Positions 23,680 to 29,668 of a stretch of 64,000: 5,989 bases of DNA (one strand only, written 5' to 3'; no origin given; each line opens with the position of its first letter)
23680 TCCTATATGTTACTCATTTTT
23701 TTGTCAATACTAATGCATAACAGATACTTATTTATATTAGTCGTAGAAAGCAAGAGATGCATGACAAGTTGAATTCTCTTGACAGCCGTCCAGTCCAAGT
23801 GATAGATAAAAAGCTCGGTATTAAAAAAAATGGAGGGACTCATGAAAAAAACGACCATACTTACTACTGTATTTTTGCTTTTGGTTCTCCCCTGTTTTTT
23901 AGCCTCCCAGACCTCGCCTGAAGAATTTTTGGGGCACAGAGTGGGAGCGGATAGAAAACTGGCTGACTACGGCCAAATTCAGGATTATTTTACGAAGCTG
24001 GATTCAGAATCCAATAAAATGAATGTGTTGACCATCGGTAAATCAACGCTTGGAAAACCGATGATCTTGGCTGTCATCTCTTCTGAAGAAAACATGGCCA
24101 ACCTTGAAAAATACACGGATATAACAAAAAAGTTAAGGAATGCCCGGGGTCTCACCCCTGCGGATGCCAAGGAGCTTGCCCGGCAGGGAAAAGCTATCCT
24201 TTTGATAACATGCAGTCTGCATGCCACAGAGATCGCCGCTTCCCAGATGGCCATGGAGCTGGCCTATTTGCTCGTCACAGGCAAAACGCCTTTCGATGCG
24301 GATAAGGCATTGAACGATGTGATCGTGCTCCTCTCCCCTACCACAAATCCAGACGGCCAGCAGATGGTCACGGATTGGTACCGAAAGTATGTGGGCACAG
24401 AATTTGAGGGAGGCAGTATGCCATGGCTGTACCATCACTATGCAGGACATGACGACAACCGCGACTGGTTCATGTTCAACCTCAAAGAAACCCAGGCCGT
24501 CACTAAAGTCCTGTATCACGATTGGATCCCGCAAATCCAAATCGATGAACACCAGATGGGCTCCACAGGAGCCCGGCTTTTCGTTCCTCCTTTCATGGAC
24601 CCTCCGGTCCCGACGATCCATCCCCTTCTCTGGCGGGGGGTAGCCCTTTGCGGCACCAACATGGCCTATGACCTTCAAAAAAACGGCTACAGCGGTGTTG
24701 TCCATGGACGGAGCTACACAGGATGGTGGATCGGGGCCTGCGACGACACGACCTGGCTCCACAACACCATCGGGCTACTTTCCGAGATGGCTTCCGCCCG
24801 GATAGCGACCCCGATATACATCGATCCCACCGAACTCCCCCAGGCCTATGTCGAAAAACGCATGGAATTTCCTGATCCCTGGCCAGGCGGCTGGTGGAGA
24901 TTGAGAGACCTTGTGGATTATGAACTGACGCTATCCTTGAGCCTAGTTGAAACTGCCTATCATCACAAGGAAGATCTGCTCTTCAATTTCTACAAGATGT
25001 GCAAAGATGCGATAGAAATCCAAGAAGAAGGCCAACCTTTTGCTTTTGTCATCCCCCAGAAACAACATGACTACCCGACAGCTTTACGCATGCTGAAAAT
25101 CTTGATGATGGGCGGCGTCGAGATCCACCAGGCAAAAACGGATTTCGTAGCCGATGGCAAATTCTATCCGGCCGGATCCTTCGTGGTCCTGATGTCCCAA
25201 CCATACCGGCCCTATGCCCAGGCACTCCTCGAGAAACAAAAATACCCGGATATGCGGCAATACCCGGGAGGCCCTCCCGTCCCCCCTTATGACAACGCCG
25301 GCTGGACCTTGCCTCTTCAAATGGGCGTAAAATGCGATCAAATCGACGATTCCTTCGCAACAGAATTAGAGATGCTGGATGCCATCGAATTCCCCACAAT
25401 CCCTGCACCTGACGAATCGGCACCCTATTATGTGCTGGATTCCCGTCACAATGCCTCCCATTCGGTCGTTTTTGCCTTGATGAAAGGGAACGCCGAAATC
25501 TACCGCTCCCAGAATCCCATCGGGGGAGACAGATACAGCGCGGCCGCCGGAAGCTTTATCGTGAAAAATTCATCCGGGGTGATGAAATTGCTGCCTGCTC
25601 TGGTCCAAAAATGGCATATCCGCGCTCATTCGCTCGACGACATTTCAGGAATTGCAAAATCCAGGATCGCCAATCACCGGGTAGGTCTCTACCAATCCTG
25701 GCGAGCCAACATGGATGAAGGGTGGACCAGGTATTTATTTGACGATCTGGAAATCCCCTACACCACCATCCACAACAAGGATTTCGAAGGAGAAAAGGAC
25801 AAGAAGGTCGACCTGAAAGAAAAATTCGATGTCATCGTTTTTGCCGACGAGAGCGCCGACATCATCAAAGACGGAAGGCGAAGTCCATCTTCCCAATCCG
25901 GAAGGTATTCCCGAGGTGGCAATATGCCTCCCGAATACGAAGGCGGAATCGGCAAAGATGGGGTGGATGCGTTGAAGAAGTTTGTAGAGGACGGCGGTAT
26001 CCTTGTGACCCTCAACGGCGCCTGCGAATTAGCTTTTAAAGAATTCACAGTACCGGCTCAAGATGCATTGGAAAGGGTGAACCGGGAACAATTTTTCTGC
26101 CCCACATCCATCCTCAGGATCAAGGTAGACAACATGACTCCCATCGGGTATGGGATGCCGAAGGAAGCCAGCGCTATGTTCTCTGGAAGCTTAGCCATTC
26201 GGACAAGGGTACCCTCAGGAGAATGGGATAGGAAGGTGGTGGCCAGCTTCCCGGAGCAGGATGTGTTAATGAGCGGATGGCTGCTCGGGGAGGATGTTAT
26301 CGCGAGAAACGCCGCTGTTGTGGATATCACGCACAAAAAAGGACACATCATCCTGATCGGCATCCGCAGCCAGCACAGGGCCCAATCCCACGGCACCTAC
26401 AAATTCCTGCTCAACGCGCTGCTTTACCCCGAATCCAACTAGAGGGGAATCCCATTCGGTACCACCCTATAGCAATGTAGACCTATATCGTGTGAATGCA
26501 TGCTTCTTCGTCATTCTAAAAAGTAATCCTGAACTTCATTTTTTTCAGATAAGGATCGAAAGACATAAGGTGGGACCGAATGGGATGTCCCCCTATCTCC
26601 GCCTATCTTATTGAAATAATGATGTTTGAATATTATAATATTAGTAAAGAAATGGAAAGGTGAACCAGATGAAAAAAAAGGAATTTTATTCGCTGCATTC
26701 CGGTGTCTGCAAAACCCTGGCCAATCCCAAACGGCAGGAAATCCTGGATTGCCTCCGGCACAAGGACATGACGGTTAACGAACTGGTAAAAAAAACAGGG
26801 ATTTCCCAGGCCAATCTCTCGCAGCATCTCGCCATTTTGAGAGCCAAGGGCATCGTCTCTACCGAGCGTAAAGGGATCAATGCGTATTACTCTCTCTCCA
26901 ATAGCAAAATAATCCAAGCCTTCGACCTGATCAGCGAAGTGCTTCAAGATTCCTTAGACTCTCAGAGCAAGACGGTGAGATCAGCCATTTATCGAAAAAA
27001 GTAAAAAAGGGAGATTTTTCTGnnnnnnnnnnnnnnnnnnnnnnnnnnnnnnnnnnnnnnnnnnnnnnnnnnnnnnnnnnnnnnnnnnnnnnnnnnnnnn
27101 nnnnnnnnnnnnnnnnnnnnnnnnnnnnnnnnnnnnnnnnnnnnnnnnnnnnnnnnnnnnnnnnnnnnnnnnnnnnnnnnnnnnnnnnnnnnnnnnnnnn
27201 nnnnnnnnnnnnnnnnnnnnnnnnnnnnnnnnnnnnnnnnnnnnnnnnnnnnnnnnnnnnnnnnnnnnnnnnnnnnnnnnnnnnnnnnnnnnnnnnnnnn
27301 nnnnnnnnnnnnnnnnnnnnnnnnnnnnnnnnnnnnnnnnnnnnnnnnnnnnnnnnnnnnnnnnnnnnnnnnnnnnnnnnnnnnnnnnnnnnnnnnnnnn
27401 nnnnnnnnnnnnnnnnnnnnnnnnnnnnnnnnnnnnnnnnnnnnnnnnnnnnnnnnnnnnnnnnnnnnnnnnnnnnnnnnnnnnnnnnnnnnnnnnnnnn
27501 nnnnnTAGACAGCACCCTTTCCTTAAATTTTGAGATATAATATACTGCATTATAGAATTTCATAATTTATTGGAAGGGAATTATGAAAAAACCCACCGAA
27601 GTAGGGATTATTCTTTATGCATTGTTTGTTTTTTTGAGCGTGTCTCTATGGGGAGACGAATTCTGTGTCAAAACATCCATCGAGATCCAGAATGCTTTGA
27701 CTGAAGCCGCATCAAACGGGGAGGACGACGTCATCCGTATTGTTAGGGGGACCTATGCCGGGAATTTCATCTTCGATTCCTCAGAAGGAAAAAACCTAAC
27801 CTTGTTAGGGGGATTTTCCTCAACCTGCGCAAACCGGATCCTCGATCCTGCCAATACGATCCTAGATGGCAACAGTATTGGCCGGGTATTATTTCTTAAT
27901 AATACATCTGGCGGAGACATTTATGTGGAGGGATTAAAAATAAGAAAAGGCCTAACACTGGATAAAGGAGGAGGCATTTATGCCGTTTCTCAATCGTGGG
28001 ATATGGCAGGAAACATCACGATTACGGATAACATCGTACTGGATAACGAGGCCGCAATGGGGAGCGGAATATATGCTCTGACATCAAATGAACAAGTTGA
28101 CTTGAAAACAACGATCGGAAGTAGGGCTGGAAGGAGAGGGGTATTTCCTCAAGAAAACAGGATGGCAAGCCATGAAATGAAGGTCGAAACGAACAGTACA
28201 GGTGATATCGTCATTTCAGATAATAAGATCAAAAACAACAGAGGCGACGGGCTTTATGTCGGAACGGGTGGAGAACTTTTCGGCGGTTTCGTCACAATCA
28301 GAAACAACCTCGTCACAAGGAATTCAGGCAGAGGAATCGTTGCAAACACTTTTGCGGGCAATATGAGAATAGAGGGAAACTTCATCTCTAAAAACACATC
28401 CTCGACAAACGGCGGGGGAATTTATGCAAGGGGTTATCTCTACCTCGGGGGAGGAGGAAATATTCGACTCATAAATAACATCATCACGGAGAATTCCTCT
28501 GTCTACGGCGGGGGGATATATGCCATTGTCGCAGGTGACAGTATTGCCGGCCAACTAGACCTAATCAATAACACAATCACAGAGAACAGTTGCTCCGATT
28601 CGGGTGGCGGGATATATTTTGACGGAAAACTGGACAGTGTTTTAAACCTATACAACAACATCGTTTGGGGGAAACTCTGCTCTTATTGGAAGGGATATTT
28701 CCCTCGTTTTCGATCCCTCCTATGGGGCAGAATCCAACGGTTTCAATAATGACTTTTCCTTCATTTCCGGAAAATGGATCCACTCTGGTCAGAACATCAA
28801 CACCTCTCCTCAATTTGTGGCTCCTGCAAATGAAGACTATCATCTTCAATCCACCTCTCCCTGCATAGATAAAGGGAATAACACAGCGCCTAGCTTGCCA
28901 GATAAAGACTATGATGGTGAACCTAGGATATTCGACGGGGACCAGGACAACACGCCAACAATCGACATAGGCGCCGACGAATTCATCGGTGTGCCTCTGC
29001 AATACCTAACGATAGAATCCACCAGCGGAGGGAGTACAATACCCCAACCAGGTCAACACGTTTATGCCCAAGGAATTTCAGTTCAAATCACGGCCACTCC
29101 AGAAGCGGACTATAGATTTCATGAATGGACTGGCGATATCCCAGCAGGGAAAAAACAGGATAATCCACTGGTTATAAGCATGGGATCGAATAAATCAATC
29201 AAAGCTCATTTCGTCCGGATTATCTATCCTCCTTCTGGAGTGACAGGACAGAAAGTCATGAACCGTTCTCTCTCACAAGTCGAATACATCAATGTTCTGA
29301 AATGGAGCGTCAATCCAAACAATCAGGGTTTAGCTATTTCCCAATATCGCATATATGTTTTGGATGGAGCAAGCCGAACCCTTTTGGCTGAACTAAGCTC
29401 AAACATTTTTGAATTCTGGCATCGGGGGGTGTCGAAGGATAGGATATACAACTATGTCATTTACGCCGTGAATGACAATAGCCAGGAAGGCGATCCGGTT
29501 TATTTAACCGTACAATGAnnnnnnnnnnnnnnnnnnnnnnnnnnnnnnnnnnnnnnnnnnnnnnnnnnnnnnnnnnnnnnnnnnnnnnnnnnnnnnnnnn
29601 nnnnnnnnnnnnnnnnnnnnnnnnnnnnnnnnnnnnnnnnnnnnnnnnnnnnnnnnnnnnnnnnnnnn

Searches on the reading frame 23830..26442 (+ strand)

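Call 45: search_protein_families(library=pfam, proteins=[window:23830-26442:+], max_evalue=0.00001)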
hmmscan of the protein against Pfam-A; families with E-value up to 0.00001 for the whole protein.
window:23830-26442:+ (870 aa): 1 family
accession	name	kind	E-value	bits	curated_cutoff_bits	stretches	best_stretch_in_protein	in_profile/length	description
PF00246.29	Peptidase_M14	-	2.4e-13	50.8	21.6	1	53-213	4-133/286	Zinc carboxypeptidase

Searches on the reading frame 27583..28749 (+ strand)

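Call 45: search_protein_families(library=pfam, proteins=[window:27583-28749:+], max_evalue=0.00001)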
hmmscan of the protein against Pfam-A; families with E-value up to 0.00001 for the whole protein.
window:27583-28749:+ (388 aa): 2 families
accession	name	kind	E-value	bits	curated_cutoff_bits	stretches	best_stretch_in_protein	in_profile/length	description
PF13229.12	Beta_helix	-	2.4e-17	63.4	25.9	2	127-268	44-158/158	Right handed beta helix region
PF02415.23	Chlam_PMP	-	4.4e-08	33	20.6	0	268-282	4-18/19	Chlamydia polymorphic membrane protein (Chlamydia_PMP) repeat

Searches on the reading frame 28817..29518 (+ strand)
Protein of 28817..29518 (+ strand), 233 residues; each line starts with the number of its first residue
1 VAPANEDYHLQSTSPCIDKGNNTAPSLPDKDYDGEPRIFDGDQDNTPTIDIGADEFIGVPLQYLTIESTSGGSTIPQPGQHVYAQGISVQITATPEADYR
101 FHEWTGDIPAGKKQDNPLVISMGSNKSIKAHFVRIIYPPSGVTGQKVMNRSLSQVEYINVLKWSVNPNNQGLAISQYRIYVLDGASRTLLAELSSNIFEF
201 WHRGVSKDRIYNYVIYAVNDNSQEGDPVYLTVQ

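Call 45: search_protein_families(library=pfam, proteins=[window:28817-29518:+], max_evalue=0.00001)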
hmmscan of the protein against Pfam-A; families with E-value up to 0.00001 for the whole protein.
window:28817-29518:+ (233 aa): 1 family
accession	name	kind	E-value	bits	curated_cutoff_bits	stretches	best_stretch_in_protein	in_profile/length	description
PF18998.6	Flg_new_2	-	4.7e-11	43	23.6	1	64-135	3-72/73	Divergent InlB B-repeat domain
